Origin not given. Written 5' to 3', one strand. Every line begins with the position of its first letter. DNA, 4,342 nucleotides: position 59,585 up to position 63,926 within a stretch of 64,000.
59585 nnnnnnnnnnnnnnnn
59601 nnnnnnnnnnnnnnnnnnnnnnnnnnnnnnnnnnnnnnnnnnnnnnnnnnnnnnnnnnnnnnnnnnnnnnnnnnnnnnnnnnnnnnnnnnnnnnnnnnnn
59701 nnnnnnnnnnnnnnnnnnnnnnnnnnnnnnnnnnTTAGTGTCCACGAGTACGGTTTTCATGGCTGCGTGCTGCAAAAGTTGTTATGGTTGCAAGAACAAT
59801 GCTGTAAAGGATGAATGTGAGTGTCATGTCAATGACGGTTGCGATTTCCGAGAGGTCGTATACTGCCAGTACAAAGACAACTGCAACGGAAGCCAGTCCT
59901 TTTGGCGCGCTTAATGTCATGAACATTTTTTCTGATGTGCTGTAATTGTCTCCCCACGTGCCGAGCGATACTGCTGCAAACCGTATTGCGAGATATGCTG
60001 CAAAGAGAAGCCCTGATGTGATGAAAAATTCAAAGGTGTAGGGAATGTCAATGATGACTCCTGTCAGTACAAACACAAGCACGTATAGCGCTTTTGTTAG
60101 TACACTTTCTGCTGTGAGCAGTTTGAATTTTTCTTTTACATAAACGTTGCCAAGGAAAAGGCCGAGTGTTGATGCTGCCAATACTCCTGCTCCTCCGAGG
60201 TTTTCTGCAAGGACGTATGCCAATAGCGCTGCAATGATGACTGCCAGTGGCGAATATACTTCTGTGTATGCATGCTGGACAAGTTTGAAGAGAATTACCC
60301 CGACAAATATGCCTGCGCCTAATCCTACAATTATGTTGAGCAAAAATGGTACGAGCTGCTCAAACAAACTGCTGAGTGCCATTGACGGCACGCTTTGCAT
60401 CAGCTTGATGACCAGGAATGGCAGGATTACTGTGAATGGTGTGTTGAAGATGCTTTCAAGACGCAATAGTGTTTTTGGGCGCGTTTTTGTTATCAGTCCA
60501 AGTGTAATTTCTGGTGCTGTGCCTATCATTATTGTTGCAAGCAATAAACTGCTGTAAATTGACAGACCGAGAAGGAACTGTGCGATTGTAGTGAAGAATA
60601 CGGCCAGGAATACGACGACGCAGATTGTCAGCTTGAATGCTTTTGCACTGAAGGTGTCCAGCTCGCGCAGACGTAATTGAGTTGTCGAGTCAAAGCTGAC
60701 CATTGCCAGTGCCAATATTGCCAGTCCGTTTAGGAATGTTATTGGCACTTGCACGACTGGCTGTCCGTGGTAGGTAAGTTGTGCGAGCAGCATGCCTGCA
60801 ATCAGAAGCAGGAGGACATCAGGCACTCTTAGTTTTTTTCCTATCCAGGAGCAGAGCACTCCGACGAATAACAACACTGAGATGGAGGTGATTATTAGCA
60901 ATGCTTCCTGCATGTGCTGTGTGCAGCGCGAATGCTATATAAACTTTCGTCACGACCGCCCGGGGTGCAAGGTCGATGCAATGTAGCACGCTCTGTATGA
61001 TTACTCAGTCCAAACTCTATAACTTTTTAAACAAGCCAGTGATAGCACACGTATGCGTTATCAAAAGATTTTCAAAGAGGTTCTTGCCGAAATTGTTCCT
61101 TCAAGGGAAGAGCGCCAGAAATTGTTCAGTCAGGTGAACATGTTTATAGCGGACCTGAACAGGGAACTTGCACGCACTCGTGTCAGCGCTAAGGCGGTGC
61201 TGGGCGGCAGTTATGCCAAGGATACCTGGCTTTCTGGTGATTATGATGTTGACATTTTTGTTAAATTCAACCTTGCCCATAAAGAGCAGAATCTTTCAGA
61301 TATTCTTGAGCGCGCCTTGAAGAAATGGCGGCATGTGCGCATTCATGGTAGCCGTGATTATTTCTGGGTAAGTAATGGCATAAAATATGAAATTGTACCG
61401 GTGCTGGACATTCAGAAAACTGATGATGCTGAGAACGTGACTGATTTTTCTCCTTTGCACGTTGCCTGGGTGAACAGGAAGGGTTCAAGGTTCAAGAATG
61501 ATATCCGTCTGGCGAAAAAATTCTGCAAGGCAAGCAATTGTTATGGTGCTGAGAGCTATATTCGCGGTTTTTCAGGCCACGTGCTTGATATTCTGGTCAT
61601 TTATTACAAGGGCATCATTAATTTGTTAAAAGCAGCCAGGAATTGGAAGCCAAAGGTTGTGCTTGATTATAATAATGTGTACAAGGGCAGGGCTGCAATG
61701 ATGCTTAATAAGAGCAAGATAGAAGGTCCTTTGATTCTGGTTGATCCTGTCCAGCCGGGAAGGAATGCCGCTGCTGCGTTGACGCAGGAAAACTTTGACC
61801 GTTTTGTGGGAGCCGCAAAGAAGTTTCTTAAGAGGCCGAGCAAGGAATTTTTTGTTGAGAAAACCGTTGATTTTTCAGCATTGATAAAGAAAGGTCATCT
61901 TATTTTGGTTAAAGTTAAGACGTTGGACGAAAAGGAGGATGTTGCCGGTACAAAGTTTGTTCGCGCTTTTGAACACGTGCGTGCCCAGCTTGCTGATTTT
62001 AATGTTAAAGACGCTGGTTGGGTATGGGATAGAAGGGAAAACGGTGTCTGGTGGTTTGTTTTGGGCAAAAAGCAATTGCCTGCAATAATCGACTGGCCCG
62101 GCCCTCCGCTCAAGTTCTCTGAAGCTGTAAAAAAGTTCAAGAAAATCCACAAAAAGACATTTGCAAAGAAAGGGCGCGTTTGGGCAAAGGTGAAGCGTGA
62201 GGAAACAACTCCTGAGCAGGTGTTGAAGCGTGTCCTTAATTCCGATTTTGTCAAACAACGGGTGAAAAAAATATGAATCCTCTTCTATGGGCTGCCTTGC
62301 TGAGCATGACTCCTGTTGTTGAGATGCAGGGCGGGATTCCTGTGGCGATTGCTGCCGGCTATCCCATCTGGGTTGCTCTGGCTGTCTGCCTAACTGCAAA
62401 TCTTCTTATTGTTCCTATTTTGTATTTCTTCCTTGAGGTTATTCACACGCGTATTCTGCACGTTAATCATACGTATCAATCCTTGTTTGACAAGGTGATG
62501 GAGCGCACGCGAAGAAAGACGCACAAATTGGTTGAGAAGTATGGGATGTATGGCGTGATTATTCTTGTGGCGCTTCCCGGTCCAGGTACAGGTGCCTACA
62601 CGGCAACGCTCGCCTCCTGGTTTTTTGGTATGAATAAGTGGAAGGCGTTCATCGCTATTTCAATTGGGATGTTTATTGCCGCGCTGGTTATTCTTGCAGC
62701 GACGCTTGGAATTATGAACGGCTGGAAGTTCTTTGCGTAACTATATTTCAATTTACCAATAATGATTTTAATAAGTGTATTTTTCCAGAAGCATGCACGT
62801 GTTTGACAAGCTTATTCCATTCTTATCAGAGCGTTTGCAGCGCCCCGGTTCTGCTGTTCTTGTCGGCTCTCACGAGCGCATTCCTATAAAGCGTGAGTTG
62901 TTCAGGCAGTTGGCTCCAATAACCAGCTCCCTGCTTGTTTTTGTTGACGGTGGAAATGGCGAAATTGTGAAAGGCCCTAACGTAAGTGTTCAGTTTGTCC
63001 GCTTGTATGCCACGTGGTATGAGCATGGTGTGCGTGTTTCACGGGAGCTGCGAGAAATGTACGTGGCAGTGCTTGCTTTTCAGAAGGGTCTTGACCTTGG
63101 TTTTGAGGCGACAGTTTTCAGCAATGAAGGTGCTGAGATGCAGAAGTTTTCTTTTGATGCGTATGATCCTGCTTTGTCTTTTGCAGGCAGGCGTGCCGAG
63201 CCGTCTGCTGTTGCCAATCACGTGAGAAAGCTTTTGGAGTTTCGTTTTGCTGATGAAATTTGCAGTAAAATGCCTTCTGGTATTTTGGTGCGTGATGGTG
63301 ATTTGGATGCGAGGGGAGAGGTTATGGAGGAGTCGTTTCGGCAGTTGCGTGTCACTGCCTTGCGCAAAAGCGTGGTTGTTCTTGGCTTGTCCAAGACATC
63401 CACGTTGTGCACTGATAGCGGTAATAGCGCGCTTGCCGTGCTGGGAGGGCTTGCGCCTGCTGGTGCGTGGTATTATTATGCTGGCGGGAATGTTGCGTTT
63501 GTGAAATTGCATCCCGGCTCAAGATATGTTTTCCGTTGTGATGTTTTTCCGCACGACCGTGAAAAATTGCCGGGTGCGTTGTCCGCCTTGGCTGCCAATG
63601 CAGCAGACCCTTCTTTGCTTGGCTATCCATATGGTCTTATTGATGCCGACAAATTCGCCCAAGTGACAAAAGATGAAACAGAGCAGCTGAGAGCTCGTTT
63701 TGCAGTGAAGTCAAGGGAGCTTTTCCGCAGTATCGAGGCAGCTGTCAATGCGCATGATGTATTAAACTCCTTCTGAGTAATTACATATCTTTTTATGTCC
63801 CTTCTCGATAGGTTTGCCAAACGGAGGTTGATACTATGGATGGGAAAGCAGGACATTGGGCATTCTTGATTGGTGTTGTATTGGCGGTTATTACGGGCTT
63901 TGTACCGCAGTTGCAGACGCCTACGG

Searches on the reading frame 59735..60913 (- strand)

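Call 51: search_protein_families(library=pfam, proteins=[window:59735-60913:-], max_evalue=0.0001)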
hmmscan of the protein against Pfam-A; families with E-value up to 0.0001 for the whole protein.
window:59735-60913:- (392 aa): 1 family
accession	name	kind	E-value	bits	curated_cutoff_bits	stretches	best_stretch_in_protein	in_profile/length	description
PF00999.27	Na_H_Exchanger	-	9.8e-25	87.6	26.2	1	19-380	5-370/375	Sodium/hydrogen exchanger, transmembrane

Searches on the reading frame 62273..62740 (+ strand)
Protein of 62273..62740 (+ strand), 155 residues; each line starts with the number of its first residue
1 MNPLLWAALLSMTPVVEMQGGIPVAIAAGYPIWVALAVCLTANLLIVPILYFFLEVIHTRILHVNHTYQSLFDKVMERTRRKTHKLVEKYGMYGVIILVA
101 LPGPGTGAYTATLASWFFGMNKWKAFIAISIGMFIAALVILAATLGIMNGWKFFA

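Call 91: find_encoding_contigs(protein=window:62273-62740:+, flank=10000, max_places=3)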
Protein window:62273-62740:+ (155 aa): 1 contig read that carries it; 1 place shown.
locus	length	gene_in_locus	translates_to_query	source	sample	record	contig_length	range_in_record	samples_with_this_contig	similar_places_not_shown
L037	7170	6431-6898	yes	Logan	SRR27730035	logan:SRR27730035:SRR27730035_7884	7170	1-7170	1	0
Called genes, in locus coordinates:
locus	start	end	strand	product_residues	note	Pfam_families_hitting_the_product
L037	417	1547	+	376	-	-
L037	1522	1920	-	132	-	PF01467:CTP_transf_like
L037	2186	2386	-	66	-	PF01599:Ribosomal_S27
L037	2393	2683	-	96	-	PF01282:Ribosomal_S24e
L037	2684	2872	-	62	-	PF06093:Spt4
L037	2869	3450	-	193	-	PF03876:SHS2_Rpb7-N, PF00575:S1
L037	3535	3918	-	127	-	PF18477:PIN_9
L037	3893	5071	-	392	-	PF00999:Na_H_Exchanger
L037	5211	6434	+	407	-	PF18144:SMODS (weak), PF01909:NTP_transf_2 (weak), PF09249:tRNA_NucTransf2, PF21133:CAA_C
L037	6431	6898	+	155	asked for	PF06695:Sm_multidrug_ex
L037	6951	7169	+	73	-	?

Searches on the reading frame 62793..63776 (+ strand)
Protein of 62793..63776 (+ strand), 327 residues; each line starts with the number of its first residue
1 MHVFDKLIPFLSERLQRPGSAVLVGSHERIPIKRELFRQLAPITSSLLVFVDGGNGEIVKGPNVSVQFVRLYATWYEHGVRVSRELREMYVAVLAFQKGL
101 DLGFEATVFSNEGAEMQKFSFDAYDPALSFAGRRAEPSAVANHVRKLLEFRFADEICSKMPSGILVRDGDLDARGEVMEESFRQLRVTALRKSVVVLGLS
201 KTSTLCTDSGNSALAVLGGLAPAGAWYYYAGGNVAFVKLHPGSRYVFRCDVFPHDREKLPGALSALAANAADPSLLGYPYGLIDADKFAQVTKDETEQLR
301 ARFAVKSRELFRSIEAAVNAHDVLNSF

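Call 51: search_protein_families(library=pfam, proteins=[window:62793-63776:+], max_evalue=0.0001)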
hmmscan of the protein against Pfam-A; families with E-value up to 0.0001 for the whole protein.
window:62793-63776:+ (327 aa): 1 family
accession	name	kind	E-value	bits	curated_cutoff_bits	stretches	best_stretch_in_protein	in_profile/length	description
PF09376.16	NurA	-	5.5e-07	29.8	21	0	48-204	3-140/254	NurA domain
